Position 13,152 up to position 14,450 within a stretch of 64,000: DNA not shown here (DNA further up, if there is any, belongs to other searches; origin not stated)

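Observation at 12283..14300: Tandem ATGA-coupled radical-SAM/SPASM paralogs immediately downstream of pseI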

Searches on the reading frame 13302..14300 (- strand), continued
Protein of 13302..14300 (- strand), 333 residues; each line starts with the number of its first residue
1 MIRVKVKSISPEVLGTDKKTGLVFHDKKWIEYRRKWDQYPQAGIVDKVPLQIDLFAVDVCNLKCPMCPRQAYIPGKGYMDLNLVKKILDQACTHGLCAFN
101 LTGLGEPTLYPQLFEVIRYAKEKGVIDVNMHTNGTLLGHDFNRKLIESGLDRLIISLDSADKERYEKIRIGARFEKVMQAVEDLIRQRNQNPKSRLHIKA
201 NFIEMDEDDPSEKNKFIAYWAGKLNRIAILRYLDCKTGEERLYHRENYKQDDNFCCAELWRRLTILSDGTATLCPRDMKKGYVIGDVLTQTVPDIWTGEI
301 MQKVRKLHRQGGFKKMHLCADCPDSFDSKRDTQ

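Call 72: find_encoding_contigs(protein=P0271, flank=8000, max_places=2)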
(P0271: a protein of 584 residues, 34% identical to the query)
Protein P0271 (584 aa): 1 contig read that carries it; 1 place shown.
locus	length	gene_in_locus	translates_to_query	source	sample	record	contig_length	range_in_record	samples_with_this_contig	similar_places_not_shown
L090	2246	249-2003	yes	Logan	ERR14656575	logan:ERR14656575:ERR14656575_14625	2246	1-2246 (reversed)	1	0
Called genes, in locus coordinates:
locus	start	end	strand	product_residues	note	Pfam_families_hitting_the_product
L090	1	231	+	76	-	?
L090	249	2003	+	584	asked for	PF02348:CTP_transf_3, PF04055:Radical_SAM, PF13186:SPASM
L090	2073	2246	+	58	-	?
